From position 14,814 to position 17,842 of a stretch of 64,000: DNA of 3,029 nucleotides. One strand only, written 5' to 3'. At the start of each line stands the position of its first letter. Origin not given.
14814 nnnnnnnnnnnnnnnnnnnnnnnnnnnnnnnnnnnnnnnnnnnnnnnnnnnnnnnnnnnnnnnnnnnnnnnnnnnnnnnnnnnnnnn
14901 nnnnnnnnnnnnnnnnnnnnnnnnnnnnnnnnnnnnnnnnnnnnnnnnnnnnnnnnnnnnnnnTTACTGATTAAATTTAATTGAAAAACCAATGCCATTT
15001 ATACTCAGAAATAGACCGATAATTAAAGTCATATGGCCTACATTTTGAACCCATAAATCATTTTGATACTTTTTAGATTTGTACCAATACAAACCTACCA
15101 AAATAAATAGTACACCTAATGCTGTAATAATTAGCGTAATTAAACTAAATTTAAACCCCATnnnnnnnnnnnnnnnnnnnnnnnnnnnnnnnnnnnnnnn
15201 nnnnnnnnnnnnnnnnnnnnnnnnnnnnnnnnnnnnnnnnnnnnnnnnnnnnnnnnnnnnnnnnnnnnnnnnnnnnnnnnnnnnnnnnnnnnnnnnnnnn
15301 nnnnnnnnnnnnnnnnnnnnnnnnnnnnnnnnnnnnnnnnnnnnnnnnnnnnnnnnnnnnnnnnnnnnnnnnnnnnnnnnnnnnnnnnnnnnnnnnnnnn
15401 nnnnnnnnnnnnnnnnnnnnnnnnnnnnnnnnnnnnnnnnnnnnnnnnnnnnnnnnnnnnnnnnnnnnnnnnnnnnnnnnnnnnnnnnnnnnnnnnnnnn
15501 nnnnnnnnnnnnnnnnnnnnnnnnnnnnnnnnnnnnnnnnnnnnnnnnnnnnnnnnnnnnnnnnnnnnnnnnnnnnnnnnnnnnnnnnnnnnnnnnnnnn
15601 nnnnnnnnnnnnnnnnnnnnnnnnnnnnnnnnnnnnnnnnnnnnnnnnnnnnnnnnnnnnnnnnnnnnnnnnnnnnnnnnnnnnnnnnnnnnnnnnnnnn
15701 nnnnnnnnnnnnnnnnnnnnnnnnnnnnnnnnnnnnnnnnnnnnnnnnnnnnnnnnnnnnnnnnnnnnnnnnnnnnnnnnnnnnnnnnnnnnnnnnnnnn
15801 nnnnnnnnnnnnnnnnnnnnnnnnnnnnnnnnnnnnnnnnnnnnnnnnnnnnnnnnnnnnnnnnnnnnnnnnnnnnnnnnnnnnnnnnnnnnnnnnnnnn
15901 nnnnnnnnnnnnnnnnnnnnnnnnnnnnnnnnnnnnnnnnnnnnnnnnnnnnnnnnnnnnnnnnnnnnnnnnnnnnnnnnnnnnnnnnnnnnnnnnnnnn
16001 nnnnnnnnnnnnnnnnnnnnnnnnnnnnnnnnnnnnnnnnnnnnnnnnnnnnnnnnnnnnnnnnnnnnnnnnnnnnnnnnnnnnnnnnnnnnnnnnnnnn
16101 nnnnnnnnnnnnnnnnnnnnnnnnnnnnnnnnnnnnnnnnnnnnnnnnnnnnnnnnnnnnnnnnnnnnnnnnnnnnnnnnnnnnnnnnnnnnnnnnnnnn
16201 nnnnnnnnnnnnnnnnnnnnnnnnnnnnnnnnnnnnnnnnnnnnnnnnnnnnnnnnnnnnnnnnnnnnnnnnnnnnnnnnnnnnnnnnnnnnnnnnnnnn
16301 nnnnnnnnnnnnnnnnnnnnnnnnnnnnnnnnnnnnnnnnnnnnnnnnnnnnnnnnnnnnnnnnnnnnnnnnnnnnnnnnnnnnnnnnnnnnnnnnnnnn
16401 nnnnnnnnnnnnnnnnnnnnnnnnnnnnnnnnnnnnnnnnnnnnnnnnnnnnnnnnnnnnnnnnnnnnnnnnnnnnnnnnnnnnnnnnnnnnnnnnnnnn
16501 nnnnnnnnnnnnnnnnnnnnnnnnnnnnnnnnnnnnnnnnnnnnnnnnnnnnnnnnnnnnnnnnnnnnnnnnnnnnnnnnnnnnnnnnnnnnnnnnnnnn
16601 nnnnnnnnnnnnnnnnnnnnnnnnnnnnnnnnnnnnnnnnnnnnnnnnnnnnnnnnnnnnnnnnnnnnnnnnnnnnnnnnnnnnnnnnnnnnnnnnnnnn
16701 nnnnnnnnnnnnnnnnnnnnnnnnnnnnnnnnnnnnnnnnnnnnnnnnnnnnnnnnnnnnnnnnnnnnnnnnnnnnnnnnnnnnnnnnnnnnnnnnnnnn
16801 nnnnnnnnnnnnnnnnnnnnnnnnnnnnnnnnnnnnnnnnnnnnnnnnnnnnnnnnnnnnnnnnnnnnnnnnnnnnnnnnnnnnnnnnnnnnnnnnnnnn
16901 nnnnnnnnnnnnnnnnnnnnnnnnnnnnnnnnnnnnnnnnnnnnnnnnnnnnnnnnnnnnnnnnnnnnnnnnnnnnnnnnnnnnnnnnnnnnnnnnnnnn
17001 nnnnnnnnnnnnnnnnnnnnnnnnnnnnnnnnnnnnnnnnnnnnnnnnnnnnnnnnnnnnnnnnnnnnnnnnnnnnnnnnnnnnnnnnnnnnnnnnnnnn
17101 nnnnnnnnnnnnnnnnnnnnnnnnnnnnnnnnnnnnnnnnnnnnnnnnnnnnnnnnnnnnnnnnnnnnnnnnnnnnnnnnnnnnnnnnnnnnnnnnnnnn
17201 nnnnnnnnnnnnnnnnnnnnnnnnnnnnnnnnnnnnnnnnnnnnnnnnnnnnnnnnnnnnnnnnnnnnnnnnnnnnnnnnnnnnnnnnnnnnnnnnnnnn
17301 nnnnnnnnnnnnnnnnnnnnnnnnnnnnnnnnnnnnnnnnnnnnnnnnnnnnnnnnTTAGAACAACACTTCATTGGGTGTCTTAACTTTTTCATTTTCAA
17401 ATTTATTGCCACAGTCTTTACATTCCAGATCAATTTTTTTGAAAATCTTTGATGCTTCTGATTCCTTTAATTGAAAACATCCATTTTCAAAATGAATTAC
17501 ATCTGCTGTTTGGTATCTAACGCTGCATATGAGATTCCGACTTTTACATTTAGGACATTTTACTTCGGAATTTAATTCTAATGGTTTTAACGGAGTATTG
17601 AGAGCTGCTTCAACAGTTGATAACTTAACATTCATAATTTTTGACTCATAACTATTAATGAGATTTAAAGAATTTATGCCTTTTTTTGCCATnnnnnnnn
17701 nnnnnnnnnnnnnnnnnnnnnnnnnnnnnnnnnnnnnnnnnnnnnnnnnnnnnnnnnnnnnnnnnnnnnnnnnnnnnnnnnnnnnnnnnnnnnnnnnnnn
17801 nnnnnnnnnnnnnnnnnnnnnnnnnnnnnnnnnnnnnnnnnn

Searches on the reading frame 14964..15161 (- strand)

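Call 55: search_protein_families(library=pfam, max_evalue=0.01, proteins=[window:14964-15161:-])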
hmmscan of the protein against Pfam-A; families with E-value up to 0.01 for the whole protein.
window:14964-15161:- (65 aa): 1 family
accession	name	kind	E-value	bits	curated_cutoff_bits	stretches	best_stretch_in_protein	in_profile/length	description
PF00746.26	Gram_pos_anchor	-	0.0072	16.7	20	0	11-31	19-39/43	LPXTG cell wall anchor motif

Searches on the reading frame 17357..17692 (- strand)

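Call 57: search_protein_families(library=pfam, max_evalue=0.01, proteins=[window:17357-17692:-])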
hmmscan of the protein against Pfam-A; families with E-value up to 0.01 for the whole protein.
window:17357-17692:- (111 aa): 3 families
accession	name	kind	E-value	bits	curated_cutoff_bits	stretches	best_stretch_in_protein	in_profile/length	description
PF08271.17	Zn_Ribbon_TF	-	0.00067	19.6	29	0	45-55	2-12/43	TFIIB zinc-binding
PF23451.1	Zn_ribbon_PaaD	-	0.00091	19.3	27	0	39-53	10-24/53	PaaD zinc beta ribbon domain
PF09723.15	Zn_ribbon_8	-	0.0012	19.2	34.4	0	90-100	7-17/41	Zinc ribbon domain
